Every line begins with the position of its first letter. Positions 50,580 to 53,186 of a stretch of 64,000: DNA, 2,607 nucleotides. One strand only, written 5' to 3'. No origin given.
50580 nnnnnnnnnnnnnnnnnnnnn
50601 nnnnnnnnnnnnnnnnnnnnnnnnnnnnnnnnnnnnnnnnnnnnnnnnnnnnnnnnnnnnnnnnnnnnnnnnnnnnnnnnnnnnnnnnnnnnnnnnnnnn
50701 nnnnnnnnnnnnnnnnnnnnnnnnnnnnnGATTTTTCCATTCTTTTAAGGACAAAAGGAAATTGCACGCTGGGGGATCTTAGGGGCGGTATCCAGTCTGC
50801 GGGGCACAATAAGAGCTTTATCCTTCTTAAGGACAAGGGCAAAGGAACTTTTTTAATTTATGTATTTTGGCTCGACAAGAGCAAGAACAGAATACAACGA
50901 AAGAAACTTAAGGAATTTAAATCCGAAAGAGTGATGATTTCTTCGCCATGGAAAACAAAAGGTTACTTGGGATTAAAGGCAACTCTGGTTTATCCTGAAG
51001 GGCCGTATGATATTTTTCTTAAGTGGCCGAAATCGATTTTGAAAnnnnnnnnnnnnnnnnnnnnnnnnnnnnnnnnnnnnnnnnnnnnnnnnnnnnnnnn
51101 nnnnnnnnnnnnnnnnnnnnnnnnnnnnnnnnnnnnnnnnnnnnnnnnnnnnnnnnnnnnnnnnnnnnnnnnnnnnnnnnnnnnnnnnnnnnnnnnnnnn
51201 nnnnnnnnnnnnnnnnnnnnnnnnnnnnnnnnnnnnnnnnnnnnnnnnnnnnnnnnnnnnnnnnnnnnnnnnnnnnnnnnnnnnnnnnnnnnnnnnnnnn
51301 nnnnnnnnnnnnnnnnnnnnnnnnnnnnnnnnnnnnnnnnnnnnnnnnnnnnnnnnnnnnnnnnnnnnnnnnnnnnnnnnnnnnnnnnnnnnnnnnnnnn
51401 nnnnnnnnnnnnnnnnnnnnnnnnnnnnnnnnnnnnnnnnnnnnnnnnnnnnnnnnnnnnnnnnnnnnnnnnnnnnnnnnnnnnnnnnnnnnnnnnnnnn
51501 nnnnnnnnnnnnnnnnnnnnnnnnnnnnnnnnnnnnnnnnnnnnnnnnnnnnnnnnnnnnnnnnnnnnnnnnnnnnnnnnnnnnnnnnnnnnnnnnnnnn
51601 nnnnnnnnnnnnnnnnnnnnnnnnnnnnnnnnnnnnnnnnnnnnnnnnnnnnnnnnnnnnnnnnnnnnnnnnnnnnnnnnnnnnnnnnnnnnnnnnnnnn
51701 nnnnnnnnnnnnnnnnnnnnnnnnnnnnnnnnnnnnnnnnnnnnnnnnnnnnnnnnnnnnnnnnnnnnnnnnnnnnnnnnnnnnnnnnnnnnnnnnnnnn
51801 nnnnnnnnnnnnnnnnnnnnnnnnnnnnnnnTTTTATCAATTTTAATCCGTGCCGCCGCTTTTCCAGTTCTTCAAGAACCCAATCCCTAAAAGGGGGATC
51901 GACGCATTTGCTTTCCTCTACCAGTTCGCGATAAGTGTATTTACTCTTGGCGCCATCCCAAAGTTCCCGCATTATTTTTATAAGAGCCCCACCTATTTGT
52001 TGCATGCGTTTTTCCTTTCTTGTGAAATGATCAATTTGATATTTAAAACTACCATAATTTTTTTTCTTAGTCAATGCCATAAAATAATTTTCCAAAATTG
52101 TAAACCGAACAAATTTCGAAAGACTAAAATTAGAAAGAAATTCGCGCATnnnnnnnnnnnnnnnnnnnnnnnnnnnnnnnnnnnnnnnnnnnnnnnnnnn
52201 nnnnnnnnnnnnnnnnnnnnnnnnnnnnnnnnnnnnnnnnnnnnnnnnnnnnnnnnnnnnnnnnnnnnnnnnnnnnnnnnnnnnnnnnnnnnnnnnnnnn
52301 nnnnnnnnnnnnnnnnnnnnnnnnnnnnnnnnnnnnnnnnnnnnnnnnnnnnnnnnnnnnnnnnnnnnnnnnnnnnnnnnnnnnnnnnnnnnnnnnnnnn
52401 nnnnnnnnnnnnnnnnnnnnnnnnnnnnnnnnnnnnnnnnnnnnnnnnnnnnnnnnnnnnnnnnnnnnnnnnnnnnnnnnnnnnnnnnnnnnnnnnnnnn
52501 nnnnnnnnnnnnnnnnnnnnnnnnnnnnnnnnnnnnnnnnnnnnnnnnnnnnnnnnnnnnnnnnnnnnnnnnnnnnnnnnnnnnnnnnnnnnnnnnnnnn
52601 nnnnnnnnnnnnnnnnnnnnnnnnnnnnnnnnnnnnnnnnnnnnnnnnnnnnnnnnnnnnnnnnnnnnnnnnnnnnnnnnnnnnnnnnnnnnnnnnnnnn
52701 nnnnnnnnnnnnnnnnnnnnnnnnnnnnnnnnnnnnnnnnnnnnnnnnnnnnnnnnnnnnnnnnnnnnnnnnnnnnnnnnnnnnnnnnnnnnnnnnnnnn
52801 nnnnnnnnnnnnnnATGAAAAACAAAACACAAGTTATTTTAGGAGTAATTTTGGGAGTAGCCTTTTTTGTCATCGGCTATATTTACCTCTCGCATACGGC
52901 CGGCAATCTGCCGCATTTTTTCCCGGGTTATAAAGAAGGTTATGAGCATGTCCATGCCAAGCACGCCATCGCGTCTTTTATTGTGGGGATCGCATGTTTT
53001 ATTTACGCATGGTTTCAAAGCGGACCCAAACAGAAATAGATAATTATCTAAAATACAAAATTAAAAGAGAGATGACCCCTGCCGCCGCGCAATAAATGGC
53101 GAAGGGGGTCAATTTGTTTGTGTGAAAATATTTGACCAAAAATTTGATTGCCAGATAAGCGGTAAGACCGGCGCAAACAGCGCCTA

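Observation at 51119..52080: Translationally coupled three-gene operon of unknown function next to lexA and tRNA-Gln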

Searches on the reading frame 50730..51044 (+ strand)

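Call 70: search_protein_families(library=pfam, proteins=[window:50730-51044:+], max_evalue=1)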
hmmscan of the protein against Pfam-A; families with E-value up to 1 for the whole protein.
seq(105 aa): 1 family
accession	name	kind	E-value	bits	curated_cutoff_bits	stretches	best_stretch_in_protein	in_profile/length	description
PF24053.1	DUF7356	-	0.063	13.7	27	1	22-75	28-83/105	Domain of unknown function (DUF7356)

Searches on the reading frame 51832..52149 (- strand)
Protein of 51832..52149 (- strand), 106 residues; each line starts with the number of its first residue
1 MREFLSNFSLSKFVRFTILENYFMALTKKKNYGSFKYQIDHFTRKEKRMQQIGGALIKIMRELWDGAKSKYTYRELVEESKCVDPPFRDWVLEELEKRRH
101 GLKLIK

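Call 70: search_protein_families(library=pfam, proteins=[window:51832-52149:-], max_evalue=1)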
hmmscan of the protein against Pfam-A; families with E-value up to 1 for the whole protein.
seq(106 aa): 0 families

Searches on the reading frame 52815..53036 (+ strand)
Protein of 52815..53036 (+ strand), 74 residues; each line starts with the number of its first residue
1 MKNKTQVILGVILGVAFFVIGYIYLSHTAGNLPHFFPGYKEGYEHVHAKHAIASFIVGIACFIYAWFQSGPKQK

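Call 70: search_protein_families(library=pfam, proteins=[window:52815-53036:+], max_evalue=1)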
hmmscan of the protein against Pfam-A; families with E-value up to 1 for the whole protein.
seq(74 aa): 5 families
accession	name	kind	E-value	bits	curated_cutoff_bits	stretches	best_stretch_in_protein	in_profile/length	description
PF01490.24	Aa_trans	-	0.015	14.4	25.6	1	6-68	84-143/410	Transmembrane amino acid transporter protein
PF11381.13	DUF3185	-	0.084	13.3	25.3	0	3-23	37-57/59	Protein of unknown function (DUF3185)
PF18895.5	T4SS_pilin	-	0.37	11.4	26.6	0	7-58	18-61/71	Type IV secretion system pilin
PF15012.11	DUF4519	-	0.49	11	27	0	5-26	31-52/56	Domain of unknown function (DUF4519)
PF12669.12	FeoB_associated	-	0.74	10.6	27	0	5-25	2-22/44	FeoB-associated Cys-rich membrane protein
